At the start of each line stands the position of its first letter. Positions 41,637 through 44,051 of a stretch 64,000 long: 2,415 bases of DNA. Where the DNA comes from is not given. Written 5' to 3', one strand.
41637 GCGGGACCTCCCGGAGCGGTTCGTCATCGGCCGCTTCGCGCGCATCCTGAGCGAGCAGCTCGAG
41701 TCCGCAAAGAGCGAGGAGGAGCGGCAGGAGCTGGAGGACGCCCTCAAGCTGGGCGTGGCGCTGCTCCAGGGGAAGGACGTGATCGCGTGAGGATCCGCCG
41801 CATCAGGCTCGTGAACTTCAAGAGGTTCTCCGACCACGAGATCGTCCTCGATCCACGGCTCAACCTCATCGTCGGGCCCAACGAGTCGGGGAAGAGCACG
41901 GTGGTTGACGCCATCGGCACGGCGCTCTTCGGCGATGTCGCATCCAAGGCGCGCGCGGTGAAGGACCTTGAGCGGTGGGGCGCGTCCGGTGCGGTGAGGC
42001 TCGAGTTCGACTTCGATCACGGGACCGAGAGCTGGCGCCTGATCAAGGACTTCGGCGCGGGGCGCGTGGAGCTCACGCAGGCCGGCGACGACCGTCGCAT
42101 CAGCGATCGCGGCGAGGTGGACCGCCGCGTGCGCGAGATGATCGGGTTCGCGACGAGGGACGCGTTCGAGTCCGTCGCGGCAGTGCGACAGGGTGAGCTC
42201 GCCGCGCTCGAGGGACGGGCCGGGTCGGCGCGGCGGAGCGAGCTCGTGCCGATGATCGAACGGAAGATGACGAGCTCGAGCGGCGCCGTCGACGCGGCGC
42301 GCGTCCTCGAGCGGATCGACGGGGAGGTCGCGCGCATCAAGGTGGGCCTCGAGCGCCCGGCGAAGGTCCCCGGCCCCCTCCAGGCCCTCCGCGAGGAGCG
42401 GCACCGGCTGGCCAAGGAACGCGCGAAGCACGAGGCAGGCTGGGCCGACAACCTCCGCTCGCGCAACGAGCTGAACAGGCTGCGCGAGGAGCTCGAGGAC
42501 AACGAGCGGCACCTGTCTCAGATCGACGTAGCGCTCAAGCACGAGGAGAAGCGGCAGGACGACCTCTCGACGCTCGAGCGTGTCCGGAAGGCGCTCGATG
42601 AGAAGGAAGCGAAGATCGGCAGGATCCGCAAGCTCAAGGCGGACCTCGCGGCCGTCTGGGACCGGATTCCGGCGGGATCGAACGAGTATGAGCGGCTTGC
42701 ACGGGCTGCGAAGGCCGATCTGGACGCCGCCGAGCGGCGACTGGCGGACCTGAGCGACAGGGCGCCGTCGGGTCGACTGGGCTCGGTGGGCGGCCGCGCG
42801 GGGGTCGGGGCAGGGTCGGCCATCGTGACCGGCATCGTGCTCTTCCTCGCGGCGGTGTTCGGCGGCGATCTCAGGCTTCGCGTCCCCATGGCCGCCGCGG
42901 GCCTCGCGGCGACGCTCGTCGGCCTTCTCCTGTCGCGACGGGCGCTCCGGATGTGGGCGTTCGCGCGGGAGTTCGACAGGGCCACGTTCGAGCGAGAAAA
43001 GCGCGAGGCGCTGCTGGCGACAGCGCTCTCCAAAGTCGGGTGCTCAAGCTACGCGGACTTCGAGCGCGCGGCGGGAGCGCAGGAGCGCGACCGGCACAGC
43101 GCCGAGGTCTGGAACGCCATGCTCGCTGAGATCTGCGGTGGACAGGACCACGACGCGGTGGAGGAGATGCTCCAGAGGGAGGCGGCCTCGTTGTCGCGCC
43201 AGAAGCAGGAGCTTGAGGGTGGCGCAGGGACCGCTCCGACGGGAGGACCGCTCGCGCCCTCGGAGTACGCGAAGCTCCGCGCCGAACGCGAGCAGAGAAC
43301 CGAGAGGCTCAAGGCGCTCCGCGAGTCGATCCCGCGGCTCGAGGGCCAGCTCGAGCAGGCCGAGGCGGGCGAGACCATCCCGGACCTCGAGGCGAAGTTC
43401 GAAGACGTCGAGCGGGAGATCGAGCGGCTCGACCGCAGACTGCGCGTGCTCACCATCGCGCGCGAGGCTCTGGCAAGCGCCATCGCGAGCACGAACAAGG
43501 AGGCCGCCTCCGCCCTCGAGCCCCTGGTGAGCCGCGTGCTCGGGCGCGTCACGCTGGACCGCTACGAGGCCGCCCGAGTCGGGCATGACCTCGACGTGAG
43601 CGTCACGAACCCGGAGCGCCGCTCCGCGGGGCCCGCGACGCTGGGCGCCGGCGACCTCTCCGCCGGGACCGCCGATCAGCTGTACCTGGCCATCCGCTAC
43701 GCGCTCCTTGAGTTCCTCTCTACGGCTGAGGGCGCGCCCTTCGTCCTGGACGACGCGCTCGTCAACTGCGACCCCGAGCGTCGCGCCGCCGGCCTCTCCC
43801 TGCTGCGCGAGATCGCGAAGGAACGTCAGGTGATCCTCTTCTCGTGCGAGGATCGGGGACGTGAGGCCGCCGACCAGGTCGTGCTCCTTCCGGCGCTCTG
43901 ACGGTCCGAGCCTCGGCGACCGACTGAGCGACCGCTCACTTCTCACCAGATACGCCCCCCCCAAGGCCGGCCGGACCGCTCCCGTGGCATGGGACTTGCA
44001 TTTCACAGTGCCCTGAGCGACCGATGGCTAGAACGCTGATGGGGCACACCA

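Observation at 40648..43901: Membrane-anchored SbcCD paralogue: Rad50-like ATPase whose hook is replaced by a TM hairpin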

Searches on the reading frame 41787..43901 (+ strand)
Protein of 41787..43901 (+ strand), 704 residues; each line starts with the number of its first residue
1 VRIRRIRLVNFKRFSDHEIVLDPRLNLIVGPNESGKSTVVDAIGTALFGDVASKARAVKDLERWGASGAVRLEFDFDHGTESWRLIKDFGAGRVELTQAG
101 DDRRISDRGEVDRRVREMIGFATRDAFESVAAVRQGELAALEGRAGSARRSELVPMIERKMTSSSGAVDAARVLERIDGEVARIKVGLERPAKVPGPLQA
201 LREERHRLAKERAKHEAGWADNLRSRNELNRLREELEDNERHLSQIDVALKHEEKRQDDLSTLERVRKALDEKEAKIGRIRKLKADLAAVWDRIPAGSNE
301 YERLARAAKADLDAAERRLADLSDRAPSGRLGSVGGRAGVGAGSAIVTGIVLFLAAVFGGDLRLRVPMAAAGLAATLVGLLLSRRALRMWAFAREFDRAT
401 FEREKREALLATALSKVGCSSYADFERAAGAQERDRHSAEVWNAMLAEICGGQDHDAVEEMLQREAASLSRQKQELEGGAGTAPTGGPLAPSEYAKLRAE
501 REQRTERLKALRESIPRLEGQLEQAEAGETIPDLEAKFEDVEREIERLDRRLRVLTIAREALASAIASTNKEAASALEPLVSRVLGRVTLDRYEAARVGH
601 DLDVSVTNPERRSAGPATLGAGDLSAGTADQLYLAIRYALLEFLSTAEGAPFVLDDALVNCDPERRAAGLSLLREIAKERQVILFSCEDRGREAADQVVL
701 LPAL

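Call 3: search_protein_families(library=pfam, proteins=[window:41787-43901:+], max_evalue=0.01)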
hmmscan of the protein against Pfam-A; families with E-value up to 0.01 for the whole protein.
window:41787-43901:+ (704 aa): 7 families
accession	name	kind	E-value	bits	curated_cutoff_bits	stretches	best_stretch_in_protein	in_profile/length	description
PF13476.12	AAA_23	-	1.3e-19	72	27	1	5-298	1-177/201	AAA domain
PF02463.25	SMC_N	-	2.7e-13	50.3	40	2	3-46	2-47/220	RecF/RecN/SMC N terminal domain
PF13175.12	AAA_15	-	5.8e-12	46.3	32.1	1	1-199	1-92/374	AAA ATPase domain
PF13514.12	AAA_27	-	1.2e-11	45.1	22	1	1-55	1-58/206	AAA domain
PF13555.12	AAA_29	-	2.6e-10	40.4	27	1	4-50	2-49/61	P-loop containing region of AAA domain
PF14257.11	DUF4349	-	0.0011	18.8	27.7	1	506-555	92-141/213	Domain of unknown function (DUF4349)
PF13304.12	AAA_21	-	0.0065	17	27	0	25-47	1-23/304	AAA domain, putative AbiEii toxin, Type IV TA system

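Call 4: search_protein_families(library=ncbifam, proteins=[window:41787-43901:+], max_evalue=0.01)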
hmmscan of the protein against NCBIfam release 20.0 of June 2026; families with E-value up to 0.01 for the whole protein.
window:41787-43901:+ (704 aa): 21 families
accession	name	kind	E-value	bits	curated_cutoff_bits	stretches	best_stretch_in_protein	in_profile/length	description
NF003034.1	PRK03918.1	equivalog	1.1e-27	96.5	700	2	1-323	1-320/878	DNA double-strand break repair ATPase Rad50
NF041034.1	Rad50_Sulf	equivalog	3.8e-20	71.4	1000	1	1-138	1-135/872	DNA double-strand break repair ATPase Rad50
NF045487.1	ASRP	equivalog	3.7e-19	68.8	300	2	14-319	5-286/593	archaea-specific SMC-related protein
NF002244.0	PRK01156.1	equivalog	8.1e-19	67.2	847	1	1-275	1-273/895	DNA double-strand break repair ATPase Rad50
NF002572.0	PRK02224.1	equivalog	1.3e-14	53.5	1087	1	1-141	1-143/888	DNA double-strand break repair ATPase Rad50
TIGR02169.1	SMC_prok_A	equivalog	2.1e-13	48.9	729.4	2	3-57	2-57/1165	chromosome segregation protein SMC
TIGR02168.1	SMC_prok_B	equivalog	8.5e-13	47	567.35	3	2-43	1-43/1181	chromosome segregation protein SMC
NF041035.1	Rad50_Halo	equivalog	1e-12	47.3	1000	1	1-143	1-145/883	DNA double-strand break repair ATPase Rad50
NF053563.1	Rkd4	equivalog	1.1e-11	43.6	860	1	1-131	1-132/747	arcadin-4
TIGR00611.2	recf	equivalog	2.4e-10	40.1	172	1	3-87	1-85/339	DNA replication/repair protein RecF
NF041760.1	PtuA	equivalog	5.2e-09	35.5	500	1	2-44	51-93/524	retron Ec78 anti-phage system effector ATPase PtuA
TIGR03185.1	DNA_S_dndD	equivalog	1.4e-07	30.4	245.85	0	1-58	1-64/650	DNA sulfur modification protein DndD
TIGR00618.1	sbcc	subfamily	4.3e-07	28.3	478.5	1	1-274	1-291/1043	exonuclease subunit SbcC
NF041751.2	sbcc_Staph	equivalog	1.1e-06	26.9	920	1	2-84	2-90/1007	exonuclease subunit SbcC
NF045780.1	TrlF_fam_ATP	equivalog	2.5e-06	26.5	350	0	7-51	294-337/944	TrlF family AAA-like ATPase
TIGR00606.1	rad50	subfamily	0.00084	17.1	453.75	0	227-278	758-809/1311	DNA repair protein Rad50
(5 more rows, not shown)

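Call 5: search_protein_families(library=padloc, proteins=[window:41787-43901:+], max_evalue=0.01)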
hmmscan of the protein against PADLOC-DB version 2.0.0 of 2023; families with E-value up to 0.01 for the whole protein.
window:41787-43901:+ (704 aa): 120 families (the best 25 are shown)
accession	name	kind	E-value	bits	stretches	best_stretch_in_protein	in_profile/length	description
PDLC03859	LmuB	-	2.3e-19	68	2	1-50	3-53/611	-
PDLC04135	mad3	-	3.4e-19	67.6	1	2-700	1-336/374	mads_3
PDLC00519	JetC1|JetC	-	4e-15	53.1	2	3-51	4-51/1097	DUF3584 domain; MukB-like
PDLC03863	LmuB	-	1.3e-14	51.9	2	1-88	3-83/610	-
PDLC00278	PtuA1|PtuA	-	4.5e-14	50.6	1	1-49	1-49/436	AAA ATPase domain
PDLC02979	AriA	-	4.5e-12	44.4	1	1-43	1-43/373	-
PDLC02668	DndD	-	4.8e-12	43.7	2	1-56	1-63/659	DndD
PDLC00102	GajA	-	1.5e-11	41.5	1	1-55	1-55/532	AAA ATPase domain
PDLC00267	PtuA1|PtuA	-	1.7e-11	41.9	1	1-54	1-53/438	AAA ATPase domain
PDLC00311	PtuA1|PtuA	-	6.6e-11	39.9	1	1-57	1-57/455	AAA ATPase domain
PDLC00516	JetC1|JetC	-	8.3e-11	38.7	1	3-51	4-51/1098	DUF3584 domain; MukB-like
PDLC00098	GajA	-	9.3e-11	39.1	1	1-54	1-54/534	AAA ATPase domain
PDLC00310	PtuA1|PtuA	-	1.8e-10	38.5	1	1-49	1-49/443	AAA ATPase domain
PDLC03860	LmuB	-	1.9e-10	37.9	1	1-78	4-75/565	-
PDLC00271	PtuA1|PtuA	-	1.2e-09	36.2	1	1-47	1-47/421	AAA ATPase domain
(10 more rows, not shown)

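Call 8: find_homologous_proteins(query=window:41787-43901:+, max_evalue=0.001)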
Query window:41787-43901:+ (704 aa): 125 proteins with E <= 0.001 among 8000 candidates; the best 120 are listed.
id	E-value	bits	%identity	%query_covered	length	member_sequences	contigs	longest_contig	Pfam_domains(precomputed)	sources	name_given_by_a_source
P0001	0.0e+0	1483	100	100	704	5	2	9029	PF13514.13,PF13175.13,PF13476.13,PF13555.13,PF02463.26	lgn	-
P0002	0.0e+0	1235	82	100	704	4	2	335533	PF13514.13,PF13175.13,PF13476.13,PF13555.13,PF02463.26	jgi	jgi:DNA repair exonuclease SbcCD ATPase subunit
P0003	0.0e+0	1198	80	100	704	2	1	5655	PF13514.13,PF13175.13,PF13476.13,PF13555.13,PF02463.26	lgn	-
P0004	0.0e+0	1196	80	100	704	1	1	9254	PF13514.13,PF13175.13,PF13476.13,PF13555.13,PF02463.26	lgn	-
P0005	0.0e+0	1159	79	100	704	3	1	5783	PF13514.13,PF13175.13,PF13476.13,PF13555.13,PF02463.26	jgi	jgi:DNA repair exonuclease SbcCD ATPase subunit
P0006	0.0e+0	1049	71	100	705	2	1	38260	PF13514.13,PF13175.13,PF13476.13,PF13555.13,PF02463.26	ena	-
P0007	2.3e-206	705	53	100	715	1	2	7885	PF13514.13,PF13175.13,PF13476.13,PF13555.13,PF02463.26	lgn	-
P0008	1.4e-203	696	52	100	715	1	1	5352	PF13514.13,PF13175.13,PF13476.13,PF13555.13,PF02463.26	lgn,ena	-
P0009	4.1e-202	691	51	100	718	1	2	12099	PF13514.13,PF13175.13,PF13476.13,PF13555.13,PF02463.26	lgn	-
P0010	4.3e-201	688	51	100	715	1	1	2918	PF13514.13,PF13175.13,PF13476.13,PF13555.13,PF02463.26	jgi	jgi:DNA repair exonuclease SbcCD ATPase subunit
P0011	9.4e-201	687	51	100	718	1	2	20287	PF13514.13,PF13175.13,PF13476.13,PF13555.13,PF02463.26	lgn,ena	-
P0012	7.1e-199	681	51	100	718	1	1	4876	PF13514.13,PF13175.13,PF13476.13,PF13555.13,PF02463.26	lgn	-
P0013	1.2e-197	676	51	100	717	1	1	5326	PF13514.13,PF13175.13,PF13476.13,PF13555.13,PF02463.26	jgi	jgi:DNA repair exonuclease SbcCD ATPase subunit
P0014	4.1e-194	665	51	99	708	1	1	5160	PF13514.13,PF13175.13,PF13476.13,PF02463.26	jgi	jgi:uncharacterized protein YhaN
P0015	6.5e-193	661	51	99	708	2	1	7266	PF13514.13,PF13175.13,PF13476.13,PF02463.26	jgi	jgi:uncharacterized protein YhaN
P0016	7.1e-193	661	50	100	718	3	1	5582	PF13514.13,PF13175.13,PF13476.13,PF13555.13,PF02463.26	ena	-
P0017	5.5e-191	654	48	100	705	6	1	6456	PF13514.13,PF13175.13,PF13476.13,PF13555.13,PF02463.26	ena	-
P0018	7.5e-191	654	49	100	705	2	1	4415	PF13514.13,PF13175.13,PF13476.13,PF13555.13,PF02463.26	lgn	-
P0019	1.3e-190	653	51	99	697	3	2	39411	PF13514.13,PF13175.13,PF13476.13,PF13555.13,PF02463.26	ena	-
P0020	1.4e-189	650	50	100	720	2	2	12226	PF13514.13,PF13175.13,PF13476.13,PF13555.13,PF02463.26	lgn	-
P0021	4.6e-189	648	50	100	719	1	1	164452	PF13514.13,PF13175.13,PF13476.13,PF13555.13,PF02463.26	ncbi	ncbi:MAG: AAA family ATPase [Candidatus Eisenbacteria bacterium]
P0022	7.3e-188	644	48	100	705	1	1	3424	PF13514.13,PF13175.13,PF13476.13,PF13555.13,PF02463.26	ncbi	-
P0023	7.5e-188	644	50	100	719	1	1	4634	PF13514.13,PF13175.13,PF13476.13,PF13555.13,PF02463.26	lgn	-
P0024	8.7e-188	644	48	100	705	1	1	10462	PF13514.13,PF10805.15,PF13175.13,PF13476.13,PF13555.13,PF02463.26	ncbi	-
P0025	8.0e-187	641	48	100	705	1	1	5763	PF13514.13,PF13175.13,PF13476.13,PF13555.13,PF02463.26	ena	-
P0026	1.0e-186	640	48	100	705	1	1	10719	PF13514.13,PF13175.13,PF13476.13,PF13555.13,PF02463.26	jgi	jgi:DNA repair exonuclease SbcCD ATPase subunit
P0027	3.5e-186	639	48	100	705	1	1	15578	PF13514.13,PF13175.13,PF13476.13,PF13555.13,PF02463.26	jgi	-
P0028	5.2e-186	638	49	99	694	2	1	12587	PF13514.13,PF13175.13,PF13476.13,PF02463.26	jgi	jgi:DNA repair exonuclease SbcCD ATPase subunit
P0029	6.5e-186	638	48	100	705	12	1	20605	PF13514.13,PF13175.13,PF13476.13,PF13555.13,PF02463.26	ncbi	-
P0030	1.3e-185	637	47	100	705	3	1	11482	PF13514.13,PF13175.13,PF13476.13,PF13555.13,PF02463.26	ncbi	ncbi:MAG: AAA family ATPase [Candidatus Eisenbacteria bacterium]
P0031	1.3e-185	637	47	100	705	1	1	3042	PF13514.13,PF13175.13,PF13476.13,PF13555.13,PF02463.26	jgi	jgi:uncharacterized protein YhaN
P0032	2.0e-185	636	47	100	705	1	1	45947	PF13514.13,PF10805.15,PF13175.13,PF13476.13,PF13555.13,PF02463.26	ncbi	-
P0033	5.2e-185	635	47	100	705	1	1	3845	PF13514.13,PF13175.13,PF13476.13,PF13555.13,PF02463.26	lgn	-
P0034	5.6e-185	635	48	100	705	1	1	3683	PF13514.13,PF13175.13,PF13476.13,PF13555.13,PF02463.26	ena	-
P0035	1.2e-184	634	47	100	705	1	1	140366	PF13514.13,PF13175.13,PF13476.13,PF13555.13,PF02463.26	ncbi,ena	-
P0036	2.2e-184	633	48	100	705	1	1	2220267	PF13514.13,PF13175.13,PF13476.13,PF13555.13,PF02463.26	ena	-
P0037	2.4e-184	632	47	100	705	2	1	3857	PF13514.13,PF13175.13,PF13476.13,PF13555.13,PF02463.26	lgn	-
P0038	2.5e-184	632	48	100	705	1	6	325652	PF13514.13,PF13175.13,PF13476.13,PF13555.13,PF02463.26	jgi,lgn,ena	-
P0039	1.1e-183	630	48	100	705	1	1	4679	PF13514.13,PF13175.13,PF13476.13,PF13555.13,PF02463.26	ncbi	-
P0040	4.7e-180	618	48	99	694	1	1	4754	PF13514.13,PF13175.13,PF13476.13,PF02463.26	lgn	-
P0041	1.2e-178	614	47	100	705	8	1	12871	PF13514.13,PF13175.13,PF13476.13,PF13555.13,PF02463.26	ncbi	-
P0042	1.4e-178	613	47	100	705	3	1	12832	PF13514.13,PF13175.13,PF13476.13,PF13555.13,PF02463.26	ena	-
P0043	2.0e-177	610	48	100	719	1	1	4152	PF13514.13,PF13175.13,PF13476.13,PF13555.13,PF02463.26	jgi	-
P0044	8.2e-177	608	47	100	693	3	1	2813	PF13514.13,PF13175.13,PF13476.13,PF13555.13,PF02463.26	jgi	jgi:DNA repair exonuclease SbcCD ATPase subunit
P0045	4.0e-176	605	47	99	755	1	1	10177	PF13514.13,PF13175.13,PF13476.13,PF13555.13,PF02463.26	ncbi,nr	ncbi:MAG: AAA family ATPase [Candidatus Eisenbacteria bacterium]|nr:AAA family ATPase [Candidatus Ei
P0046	1.6e-172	593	47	100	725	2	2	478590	PF13514.13,PF13175.13,PF13476.13,PF13555.13,PF02463.26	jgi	jgi:uncharacterized protein YhaN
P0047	5.0e-172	592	46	100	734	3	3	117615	PF13514.13,PF13175.13,PF13476.13,PF13555.13,PF02463.26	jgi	-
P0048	1.8e-170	587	48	100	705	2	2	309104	PF13514.13,PF13175.13,PF13476.13,PF13555.13,PF02463.26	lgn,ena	-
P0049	3.2e-168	579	47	100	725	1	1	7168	PF13514.13,PF13175.13,PF13476.13,PF13555.13,PF02463.26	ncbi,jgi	-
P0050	3.7e-161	556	46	100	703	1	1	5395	PF13514.13,PF13175.13,PF13476.13,PF13555.13,PF02463.26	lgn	-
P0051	1.4e-159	551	45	100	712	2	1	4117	PF13514.13,PF13175.13,PF13476.13,PF13555.13,PF02463.26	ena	-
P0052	8.3e-158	545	45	100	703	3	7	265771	PF13514.13,PF13175.13,PF13476.13,PF02463.26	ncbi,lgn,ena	-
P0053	1.2e-157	544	45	100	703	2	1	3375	PF13514.13,PF13175.13,PF13476.13,PF02463.26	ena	-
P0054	1.2e-155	538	44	100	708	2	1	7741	PF13514.13,PF13175.13,PF13476.13,PF13555.13,PF02463.26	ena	-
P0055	2.6e-155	537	45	100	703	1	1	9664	PF13514.13,PF13175.13,PF13476.13,PF13555.13,PF02463.26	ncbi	-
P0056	1.7e-152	527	45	100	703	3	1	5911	PF13514.13,PF13175.13,PF13476.13,PF02463.26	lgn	-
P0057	3.0e-152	526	44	100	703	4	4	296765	PF13514.13,PF13175.13,PF13476.13,PF02463.26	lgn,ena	-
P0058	3.2e-151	523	43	98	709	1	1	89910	PF13514.13,PF13175.13,PF13476.13,PF13555.13,PF02463.26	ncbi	-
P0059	5.6e-145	502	43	96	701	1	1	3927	PF13514.13,PF13175.13,PF13476.13,PF02463.26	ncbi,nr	ncbi:AAA family ATPase [bacterium]|nr:AAA family ATPase [bacterium]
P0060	7.9e-144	499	45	95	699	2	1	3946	PF13514.13,PF13175.13,PF13476.13,PF02463.26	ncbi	-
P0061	5.9e-125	436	40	98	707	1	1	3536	PF13514.13,PF13175.13,PF13476.13,PF13555.13,PF02463.26,PF13304.13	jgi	-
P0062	6.4e-122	426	39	100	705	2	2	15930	PF13514.13,PF13175.13,PF13476.13,PF13555.13,PF02463.26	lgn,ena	-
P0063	4.0e-119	417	46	73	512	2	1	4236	PF13514.13,PF13175.13,PF13476.13,PF13555.13,PF02463.26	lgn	-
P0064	3.9e-114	401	45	73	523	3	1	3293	PF13514.13,PF13175.13,PF13476.13,PF13555.13,PF02463.26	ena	-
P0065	2.0e-111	392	47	64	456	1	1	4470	PF13514.13,PF13175.13,PF13476.13,PF13555.13,PF02463.26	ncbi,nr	ncbi:MAG: AAA family ATPase, partial [Candidatus Eisenbacteria bacterium]|nr:AAA family ATPase [Cand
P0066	5.1e-106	374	48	62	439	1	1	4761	PF13514.13,PF13175.13,PF13476.13,PF13555.13,PF02463.26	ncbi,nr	ncbi:MAG: AAA family ATPase, partial [Candidatus Eisenbacteria bacterium]|nr:AAA family ATPase [Cand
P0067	4.6e-77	278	41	70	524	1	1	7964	PF13514.13,PF13175.13,PF13476.13,PF13555.13,PF02463.26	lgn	-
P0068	7.1e-45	172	30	100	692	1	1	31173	PF13514.13,PF13175.13,PF13476.13,PF02463.26,PF13304.13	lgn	-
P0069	1.5e-40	157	37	29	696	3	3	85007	PF13514.13,PF13175.13,PF13476.13,PF02463.26,PF13304.13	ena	-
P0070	1.7e-38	151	28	98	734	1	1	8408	PF13514.13,PF13476.13,PF02463.26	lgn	-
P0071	5.8e-17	80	42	19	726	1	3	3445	PF13514.13,PF13476.13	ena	-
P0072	1.8e-16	78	37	30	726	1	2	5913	PF13514.13,PF13476.13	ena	-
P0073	2.6e-16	77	37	30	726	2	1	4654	PF13514.13,PF13476.13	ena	-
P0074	6.6e-16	76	35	23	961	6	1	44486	PF13514.13,PF13476.13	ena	-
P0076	1.4e-15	75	45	9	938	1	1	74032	PF13514.13,PF13476.13,PF02463.26,PF13304.13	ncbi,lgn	ncbi:MAG: AAA family ATPase [Thermodesulfobacteriota bacterium]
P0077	3.9e-15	73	33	29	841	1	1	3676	PF13514.13,PF13175.13,PF13476.13,PF02463.26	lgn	-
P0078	6.9e-15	73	32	29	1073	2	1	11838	PF13514.13,PF13175.13,PF13476.13,PF02463.26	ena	-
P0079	1.3e-14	72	32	29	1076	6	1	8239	PF13514.13,PF13175.13,PF13476.13,PF02463.26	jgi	-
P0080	1.7e-14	71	43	19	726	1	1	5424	PF13514.13,PF13476.13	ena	-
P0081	2.0e-14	71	36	15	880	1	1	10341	PF13514.13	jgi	jgi:hypothetical protein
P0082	3.7e-13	67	34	17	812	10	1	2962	PF13514.13,PF13476.13,PF02463.26,PF13304.13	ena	-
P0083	4.0e-13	67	30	33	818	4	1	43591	PF13514.13,PF13476.13,PF02463.26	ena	-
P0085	6.4e-13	66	51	10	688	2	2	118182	PF13514.13,PF13476.13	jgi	-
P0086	2.9e-11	61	43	11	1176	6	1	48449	PF13514.13,PF13476.13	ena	-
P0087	3.4e-11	60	41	16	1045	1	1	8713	PF13514.13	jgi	jgi:uncharacterized protein YhaN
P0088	3.1e-10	57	37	19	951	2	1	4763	PF13514.13,PF13476.13,PF02463.26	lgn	-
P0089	4.2e-10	57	36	19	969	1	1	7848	PF13514.13,PF13476.13,PF02463.26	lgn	-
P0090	2.4e-9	54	30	39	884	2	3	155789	PF13514.13,PF13175.13,PF13476.13,PF02463.26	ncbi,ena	-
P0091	3.3e-9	54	29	29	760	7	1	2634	PF13514.13,PF13175.13,PF13476.13,PF02463.26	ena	-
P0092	5.9e-9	53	30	27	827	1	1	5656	PF13514.13,PF13476.13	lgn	-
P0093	6.5e-9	53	31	29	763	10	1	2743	PF13514.13,PF13175.13,PF13476.13,PF02463.26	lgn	-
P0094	1.4e-8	52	45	10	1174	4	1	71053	PF13514.13,PF13476.13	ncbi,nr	ncbi:MAG: AAA family ATPase [Candidatus Dadabacteria bacterium]|nr:AAA family ATPase [Candidatus Dad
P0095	1.7e-8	52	27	32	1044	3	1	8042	PF13514.13,PF13476.13,PF02463.26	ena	-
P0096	2.0e-8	51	29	33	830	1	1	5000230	PF13514.13,PF13476.13,PF02463.26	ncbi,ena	-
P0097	2.5e-8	51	49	10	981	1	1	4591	PF13514.13,PF13476.13,PF02463.26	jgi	-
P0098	3.0e-8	51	34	23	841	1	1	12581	PF13514.13,PF13476.13,PF02463.26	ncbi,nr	ncbi:MAG: AAA family ATPase [Micromonosporaceae bacterium]|nr:AAA family ATPase [Micromonosporaceae 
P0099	3.5e-8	51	35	15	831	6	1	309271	PF13514.13,PF02463.26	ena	-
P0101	6.9e-8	50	33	28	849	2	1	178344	PF13514.13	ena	-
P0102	2.0e-7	48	28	26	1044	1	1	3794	PF13514.13,PF13476.13,PF02463.26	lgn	-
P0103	2.3e-7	48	30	27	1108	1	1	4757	PF13514.13,PF13175.13,PF13476.13,PF02463.26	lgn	-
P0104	4.5e-7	47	34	21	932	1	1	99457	PF13514.13,PF13476.13,PF02463.26,PF13304.13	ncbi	-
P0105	4.8e-7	47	30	27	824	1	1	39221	PF13514.13,PF13476.13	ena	-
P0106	9.4e-7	46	32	26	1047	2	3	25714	PF13514.13,PF13476.13,PF02463.26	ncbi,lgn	-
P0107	2.0e-6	45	45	9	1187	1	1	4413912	PF13514.13,PF13476.13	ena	-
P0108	2.1e-6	45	30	33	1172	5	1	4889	PF13514.13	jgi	jgi:chromosome segregation protein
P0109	2.5e-6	44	37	19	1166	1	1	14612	PF13514.13,PF02463.26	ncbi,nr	ncbi:MAG: AAA family ATPase [Nevskia sp.]|nr:AAA family ATPase [Nevskia sp.]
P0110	5.3e-6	43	29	32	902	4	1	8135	PF13514.13,PF13175.13,PF13476.13,PF02463.26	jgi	jgi:DNA repair exonuclease SbcCD ATPase subunit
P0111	6.2e-6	43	34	13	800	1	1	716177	PF13514.13,PF13175.13,PF13476.13,PF13555.13,PF02463.26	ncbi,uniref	ncbi:AAA family ATPase [Gordonia sp. CPCC 205333]|uniref:AAA family ATPase n=1 Tax=Gordonia sp. CPCC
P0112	1.3e-5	42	34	20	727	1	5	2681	PF13514.13,PF13476.13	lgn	-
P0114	1.4e-5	42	37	16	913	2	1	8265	PF13514.13,PF13476.13,PF13558.13,PF02463.26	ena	-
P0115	1.5e-5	42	35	22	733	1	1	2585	PF13514.13,PF13476.13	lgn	-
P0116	2.8e-5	41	32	28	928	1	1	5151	PF13514.13,PF13476.13,PF02463.26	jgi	-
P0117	3.1e-5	41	32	27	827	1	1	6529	PF13514.13,PF13476.13,PF02463.26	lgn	-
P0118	3.1e-5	41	30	27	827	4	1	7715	PF13514.13,PF13476.13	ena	-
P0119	3.3e-5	41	33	29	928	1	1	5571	PF13514.13,PF13476.13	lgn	-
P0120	4.8e-5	40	40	16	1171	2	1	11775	PF13514.13,PF13476.13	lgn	-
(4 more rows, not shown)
